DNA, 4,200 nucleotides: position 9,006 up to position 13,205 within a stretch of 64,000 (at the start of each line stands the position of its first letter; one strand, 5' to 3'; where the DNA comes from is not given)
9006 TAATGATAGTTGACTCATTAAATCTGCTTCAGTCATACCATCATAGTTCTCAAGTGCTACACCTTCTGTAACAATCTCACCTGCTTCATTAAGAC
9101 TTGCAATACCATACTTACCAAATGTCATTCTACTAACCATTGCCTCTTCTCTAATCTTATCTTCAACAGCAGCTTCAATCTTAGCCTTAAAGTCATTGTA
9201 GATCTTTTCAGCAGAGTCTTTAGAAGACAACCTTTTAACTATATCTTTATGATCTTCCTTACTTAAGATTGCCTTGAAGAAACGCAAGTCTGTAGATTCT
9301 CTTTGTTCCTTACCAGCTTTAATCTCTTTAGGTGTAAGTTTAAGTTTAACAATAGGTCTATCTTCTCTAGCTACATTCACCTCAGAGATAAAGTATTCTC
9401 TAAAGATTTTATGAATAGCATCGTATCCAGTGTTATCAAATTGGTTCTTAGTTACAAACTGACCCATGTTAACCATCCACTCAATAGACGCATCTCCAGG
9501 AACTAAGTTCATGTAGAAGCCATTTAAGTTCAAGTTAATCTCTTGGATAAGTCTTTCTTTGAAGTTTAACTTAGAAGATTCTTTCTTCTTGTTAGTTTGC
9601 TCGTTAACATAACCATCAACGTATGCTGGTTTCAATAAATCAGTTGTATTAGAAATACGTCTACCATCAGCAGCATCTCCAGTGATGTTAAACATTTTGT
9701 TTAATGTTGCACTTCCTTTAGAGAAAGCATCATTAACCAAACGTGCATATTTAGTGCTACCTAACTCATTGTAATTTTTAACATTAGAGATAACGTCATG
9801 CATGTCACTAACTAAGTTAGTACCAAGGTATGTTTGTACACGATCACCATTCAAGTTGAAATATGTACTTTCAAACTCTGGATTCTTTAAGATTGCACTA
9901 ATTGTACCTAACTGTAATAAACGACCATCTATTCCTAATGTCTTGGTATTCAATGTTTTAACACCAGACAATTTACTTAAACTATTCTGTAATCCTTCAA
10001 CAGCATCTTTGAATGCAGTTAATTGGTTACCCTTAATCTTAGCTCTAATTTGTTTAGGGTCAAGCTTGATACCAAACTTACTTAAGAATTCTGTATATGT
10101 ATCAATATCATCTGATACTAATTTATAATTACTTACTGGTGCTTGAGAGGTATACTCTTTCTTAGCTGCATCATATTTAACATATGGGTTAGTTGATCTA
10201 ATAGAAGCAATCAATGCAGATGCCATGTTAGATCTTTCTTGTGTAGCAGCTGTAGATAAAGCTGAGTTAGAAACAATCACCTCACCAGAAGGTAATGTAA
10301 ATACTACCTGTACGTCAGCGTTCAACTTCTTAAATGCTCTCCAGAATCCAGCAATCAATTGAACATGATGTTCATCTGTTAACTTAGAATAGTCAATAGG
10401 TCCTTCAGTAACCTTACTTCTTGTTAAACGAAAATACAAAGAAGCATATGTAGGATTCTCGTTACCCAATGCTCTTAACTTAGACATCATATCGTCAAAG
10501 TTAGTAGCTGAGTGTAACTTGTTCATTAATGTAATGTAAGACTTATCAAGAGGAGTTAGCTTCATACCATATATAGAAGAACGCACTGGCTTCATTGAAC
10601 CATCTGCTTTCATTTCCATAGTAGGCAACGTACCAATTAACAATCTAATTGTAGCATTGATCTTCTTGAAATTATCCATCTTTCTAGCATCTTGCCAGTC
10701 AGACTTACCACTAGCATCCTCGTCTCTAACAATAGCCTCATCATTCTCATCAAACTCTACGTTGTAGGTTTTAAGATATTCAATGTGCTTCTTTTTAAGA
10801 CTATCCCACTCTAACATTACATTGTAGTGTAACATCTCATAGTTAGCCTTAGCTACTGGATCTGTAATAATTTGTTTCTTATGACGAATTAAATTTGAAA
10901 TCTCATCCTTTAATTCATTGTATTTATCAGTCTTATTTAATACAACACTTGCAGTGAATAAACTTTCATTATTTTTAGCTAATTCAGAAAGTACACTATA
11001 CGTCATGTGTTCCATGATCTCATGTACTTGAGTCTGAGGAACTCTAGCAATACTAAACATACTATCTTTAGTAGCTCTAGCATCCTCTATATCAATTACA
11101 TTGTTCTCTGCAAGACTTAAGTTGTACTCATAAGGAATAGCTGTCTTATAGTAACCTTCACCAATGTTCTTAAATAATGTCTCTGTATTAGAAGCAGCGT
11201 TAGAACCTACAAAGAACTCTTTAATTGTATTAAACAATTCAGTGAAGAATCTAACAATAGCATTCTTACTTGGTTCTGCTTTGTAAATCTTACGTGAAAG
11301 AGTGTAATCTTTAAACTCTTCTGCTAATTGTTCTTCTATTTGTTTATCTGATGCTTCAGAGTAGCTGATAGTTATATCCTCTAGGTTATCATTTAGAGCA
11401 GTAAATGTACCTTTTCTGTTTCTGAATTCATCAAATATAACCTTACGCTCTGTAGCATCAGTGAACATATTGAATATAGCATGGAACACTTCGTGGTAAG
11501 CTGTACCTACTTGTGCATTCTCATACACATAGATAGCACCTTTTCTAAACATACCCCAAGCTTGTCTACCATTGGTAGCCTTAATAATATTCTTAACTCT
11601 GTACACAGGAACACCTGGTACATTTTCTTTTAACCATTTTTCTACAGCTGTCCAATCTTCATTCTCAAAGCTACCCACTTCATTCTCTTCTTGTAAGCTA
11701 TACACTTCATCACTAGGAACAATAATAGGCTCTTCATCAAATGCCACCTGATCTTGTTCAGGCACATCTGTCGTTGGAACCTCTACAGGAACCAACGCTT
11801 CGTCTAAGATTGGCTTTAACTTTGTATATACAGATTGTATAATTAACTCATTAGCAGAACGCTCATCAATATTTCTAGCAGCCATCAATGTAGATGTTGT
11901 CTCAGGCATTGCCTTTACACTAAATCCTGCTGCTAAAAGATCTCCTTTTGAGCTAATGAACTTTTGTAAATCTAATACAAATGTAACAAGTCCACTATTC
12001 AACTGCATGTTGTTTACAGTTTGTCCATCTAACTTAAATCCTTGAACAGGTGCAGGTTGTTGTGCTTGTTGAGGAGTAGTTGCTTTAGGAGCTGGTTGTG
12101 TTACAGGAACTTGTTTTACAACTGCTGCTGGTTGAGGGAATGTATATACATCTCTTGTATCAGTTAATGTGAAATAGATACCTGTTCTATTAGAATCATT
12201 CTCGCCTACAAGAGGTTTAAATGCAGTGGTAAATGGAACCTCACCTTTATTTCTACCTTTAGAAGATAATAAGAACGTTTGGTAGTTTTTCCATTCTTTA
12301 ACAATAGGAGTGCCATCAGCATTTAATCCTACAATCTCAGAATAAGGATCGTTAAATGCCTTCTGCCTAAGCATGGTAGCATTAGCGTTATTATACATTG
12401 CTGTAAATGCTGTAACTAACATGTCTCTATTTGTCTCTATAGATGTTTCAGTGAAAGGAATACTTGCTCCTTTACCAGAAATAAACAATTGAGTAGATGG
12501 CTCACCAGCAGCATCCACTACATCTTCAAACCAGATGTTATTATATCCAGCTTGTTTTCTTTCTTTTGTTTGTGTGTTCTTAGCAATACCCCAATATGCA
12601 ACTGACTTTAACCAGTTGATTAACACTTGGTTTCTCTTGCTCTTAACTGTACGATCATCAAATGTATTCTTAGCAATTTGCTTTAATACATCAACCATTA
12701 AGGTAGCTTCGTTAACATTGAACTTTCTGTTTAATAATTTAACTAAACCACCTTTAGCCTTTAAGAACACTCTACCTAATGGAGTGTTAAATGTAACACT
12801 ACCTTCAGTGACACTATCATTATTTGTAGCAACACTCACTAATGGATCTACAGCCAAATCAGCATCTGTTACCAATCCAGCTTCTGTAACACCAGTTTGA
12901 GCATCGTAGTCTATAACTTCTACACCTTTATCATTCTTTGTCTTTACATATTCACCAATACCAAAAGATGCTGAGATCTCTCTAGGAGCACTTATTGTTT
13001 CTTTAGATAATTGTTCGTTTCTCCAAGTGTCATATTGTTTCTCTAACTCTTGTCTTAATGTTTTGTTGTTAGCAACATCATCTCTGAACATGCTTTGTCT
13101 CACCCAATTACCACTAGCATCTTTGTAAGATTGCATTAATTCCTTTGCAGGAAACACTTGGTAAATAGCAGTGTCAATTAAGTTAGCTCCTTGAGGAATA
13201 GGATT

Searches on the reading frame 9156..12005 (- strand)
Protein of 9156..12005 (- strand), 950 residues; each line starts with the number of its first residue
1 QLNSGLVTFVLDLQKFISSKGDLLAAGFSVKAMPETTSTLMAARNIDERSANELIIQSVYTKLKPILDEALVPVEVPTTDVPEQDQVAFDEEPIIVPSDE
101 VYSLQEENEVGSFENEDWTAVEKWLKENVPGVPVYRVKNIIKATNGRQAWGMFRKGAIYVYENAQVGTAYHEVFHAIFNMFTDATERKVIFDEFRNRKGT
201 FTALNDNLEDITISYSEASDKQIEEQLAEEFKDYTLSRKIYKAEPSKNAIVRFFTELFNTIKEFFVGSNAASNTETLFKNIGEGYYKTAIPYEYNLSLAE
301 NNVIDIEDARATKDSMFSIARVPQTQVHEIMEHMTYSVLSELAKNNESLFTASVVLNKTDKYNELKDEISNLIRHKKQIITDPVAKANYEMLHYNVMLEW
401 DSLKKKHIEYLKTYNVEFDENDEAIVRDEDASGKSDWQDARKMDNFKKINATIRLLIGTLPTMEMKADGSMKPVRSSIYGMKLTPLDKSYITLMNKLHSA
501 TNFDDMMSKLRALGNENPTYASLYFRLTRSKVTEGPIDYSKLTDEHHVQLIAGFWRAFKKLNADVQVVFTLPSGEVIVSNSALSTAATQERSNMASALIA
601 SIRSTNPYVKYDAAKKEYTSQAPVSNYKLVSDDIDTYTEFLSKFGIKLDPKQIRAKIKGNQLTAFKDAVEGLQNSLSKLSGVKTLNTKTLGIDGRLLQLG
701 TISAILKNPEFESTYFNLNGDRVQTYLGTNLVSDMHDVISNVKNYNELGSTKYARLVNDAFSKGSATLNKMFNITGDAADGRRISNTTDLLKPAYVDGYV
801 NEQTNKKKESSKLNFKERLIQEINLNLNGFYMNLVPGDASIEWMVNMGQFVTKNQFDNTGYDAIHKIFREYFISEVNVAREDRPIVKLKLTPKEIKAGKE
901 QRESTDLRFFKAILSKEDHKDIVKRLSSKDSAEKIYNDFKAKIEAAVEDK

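Call 55: find_homologous_proteins(query=window:9156-12005:-, max_evalue=0.001)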
Query window:9156-12005:- (950 aa): 7 proteins with E <= 0.001 among 8000 candidates.
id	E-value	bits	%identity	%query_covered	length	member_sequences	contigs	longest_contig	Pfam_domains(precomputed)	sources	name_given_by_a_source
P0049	5.1e-233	795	48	86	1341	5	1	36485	-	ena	-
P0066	2.2e-191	657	52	63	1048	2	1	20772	-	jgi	-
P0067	3.7e-161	557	40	75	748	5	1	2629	-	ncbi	-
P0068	4.5e-117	411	42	54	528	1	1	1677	-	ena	-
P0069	5.7e-77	278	54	27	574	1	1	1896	-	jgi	jgi:hypothetical protein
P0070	1.7e-72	263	48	29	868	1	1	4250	-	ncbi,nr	ncbi:MAG: hypothetical protein EBT26_06330, partial [Microbacteriaceae bacterium]|nr:hypothetical pr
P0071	1.7e-70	257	40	39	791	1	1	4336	-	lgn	-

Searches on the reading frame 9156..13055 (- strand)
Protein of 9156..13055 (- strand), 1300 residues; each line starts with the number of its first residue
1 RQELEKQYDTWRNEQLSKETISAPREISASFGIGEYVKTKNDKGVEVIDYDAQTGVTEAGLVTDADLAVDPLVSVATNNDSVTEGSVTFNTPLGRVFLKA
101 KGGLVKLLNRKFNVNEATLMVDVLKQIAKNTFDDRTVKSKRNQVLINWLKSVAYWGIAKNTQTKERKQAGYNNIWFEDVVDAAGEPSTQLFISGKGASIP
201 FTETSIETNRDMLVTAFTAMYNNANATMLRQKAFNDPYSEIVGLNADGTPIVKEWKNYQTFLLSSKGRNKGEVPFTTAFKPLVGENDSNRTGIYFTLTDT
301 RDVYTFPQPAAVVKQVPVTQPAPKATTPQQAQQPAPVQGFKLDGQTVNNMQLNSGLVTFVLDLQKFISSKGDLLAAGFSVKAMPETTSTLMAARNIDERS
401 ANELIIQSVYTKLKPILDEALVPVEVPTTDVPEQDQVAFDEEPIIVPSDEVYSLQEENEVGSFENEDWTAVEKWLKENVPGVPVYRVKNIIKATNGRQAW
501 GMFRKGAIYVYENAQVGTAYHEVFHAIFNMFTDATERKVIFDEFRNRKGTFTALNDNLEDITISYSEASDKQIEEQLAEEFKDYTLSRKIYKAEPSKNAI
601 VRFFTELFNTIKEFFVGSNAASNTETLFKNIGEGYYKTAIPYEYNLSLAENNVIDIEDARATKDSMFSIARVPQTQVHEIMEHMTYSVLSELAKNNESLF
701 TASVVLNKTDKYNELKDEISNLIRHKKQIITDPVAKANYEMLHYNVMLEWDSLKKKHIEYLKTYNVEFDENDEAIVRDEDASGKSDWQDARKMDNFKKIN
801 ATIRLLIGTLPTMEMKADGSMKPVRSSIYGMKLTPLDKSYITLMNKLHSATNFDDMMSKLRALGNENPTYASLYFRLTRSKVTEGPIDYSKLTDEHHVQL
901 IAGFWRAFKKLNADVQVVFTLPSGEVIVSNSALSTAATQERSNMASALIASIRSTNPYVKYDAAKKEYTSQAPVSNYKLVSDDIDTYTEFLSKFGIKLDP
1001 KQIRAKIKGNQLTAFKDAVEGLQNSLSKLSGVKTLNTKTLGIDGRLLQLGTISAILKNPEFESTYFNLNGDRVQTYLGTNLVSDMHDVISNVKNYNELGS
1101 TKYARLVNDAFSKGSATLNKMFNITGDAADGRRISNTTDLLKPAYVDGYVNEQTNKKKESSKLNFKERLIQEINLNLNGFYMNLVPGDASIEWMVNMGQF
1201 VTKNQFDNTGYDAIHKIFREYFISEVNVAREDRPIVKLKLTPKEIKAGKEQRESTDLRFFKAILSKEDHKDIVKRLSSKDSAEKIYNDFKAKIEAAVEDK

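Call 37: search_solved_structures(query=window:9156-13055:-, max_evalue=10, show_alignments=2)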
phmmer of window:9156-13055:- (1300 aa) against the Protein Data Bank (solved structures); distinct sequences matched with E-value up to 10: 0.

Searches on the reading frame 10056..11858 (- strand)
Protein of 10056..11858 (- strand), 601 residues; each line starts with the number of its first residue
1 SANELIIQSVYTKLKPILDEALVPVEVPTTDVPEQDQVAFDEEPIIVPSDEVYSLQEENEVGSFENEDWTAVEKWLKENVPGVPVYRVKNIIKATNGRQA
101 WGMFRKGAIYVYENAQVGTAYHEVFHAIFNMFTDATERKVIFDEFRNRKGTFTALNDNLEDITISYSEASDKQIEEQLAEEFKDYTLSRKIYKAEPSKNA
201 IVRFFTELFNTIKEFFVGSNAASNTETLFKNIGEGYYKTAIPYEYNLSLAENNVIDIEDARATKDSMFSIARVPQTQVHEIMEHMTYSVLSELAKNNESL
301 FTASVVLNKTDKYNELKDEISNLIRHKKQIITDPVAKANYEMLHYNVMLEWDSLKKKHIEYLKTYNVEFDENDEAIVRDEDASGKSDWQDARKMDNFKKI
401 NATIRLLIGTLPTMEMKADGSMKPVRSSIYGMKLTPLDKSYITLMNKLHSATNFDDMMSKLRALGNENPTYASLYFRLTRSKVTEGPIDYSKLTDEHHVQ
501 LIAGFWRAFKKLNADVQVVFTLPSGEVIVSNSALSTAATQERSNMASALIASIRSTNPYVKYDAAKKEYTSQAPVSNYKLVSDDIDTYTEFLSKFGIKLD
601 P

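Call 92: predict_structure(alignment_id=A2)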
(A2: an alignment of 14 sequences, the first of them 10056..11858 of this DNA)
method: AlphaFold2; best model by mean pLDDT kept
length: 601 residues; sequences in the alignment: 14
mean_pLDDT: 61.3   pTM: 0.44
mean pLDDT of the five models: 61.3, 60.2, 60.1, 57.7, 55.3
residues with pLDDT >= 90: 33; 70-90: 198; 50-70: 161; < 50: 209
segments of 3 or more residues with pLDDT < 50: 20-66, 94-116, 118-120, 190-196, 234-269, 298-304, 379-400, 512-554, 574-580, 595-601
pLDDT, mean of each block of 10 residues (from residue 1): 62 62 37 39 32 33 50 77 68 45 37 43 62 79 91 73 88 85 67 53 79 57 61 47 30 30 37 71 86 63 63 92 90 77 86 82 68 54 33 35 71 81 82 72 68 76 88 86 81 67 68 37 36 38 44 48 58 45 60 49 42
secondary structure, 60 per line:
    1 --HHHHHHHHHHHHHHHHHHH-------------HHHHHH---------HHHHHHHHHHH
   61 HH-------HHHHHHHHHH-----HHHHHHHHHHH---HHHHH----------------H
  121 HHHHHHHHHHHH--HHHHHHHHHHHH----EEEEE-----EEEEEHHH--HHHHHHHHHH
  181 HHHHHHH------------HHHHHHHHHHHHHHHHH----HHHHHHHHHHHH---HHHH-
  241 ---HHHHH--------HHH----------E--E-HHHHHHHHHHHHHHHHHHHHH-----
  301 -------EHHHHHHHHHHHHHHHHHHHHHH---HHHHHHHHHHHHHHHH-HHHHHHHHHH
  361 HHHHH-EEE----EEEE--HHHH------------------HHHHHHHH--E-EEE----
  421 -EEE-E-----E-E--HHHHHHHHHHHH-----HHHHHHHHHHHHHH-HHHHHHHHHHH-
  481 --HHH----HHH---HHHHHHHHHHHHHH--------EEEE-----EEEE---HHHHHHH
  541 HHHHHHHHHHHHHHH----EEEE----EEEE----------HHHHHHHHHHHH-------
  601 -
elements in order: H3-21 H35-40 H50-62 H70-79 H85-95 H99-103 H120-132 H135-146 E151-155 E161-165 H171-187 H200-216 H221-232 H236-239 H244-248 H275-295 H309-330 H334-349 H351-365 E367-369 E374-377 H380-383 H402-409 E414-416 E422-424 H437-448 H454-467 H469-479 H496-509 E518-521 E527-530 H534-555 E560-563 E568-571 H582-593

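Call 95: fold_search(model_id=the predicted structure, library=pdb)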
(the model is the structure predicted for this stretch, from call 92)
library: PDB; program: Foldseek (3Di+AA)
matches with E <= 10: 106; with E <= 0.001: 0
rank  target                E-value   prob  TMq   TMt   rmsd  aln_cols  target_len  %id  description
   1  6vr4_A                5.4e-02  1.00  0.26  0.08   7.3       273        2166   15  Virion-packaged DNA-dependent RNA polymerase of crAss-like phage phi14:2 (released 2020-07-29)
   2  9wms_m                2.3e-01  0.06  0.08  0.06  27.9       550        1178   12  Co-transcriptional histone H3K36 methylation complex containing RNA polymerase II elongation complex, Set2, and the up (released 2025-12-24)
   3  1qd7_F                9.5e-01  0.11  0.08  0.22  15.5       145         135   13  PARTIAL MODEL FOR 30S RIBOSOMAL SUBUNIT (released 1999-08-31)
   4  5el5_6E               1.1e+00  0.09  0.08  0.19  16.3       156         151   11  Structure of T. thermophilus 70S ribosome complex with mRNA and tRNALys in the A-site with a U-U mismatch in the seco (released 2016-01-27)
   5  2bku_D                1.1e+00  0.04  0.10  0.07  25.1       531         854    9  Kap95p:RanGTP complex (released 2005-05-04)
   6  6zon_C                1.4e+00  0.02  0.10  0.10  40.3       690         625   11  SARS-CoV-2 Nsp1 bound to a human 43S preinitiation ribosome complex - state 1 (released 2020-07-29)
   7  9w02_A                1.6e+00  0.16  0.12  0.23  10.5       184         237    9  Cryo-EM structure of TasH-tigRNA-ssDNA complex (released 2026-03-11)
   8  5uz4_G                1.7e+00  0.14  0.08  0.23  15.0       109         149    9  The cryo-EM structure of YjeQ bound to the 30S subunit suggests a fidelity checkpoint function for this protein in rib (released 2017-04-19)
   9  9jyy_G                2.0e+00  0.02  0.10  0.10  37.8       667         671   11  core proteins of mature T7 (released 2024-12-11)
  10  8om2_G                2.1e+00  0.08  0.08  0.17  21.5       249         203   13  Small subunit of yeast mitochondrial ribosome in complex with METTL17/Rsm22. (released 2024-01-10)
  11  3vvp_B                2.1e+00  0.04  0.11  0.14  22.9       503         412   10  Crystal structure of MATE in complex with Br-NRF (released 2013-04-03)
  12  7ewm_B                2.1e+00  0.03  0.11  0.14  23.0       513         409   10  Native crystal structure of S. cerevisiae Csn12 in complex with Thp3 and Sem1 (released 2022-09-07)
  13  9w04_A                2.3e+00  0.18  0.14  0.22  15.9       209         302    8  Cryo-EM structure of TasH-tigRNA-dsDNA complex (released 2026-03-11)
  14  9y49_AF               2.3e+00  0.09  0.09  0.21  16.6       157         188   12  Structure of tuco-tuco ribosome with P/E tRNA and eEF2 (rotated) (released 2026-02-18)
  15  6mca                  2.4e+00  0.08  0.09  0.10  12.7       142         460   10  Structure of Legionella Effector AnkH (released 2019-09-04)
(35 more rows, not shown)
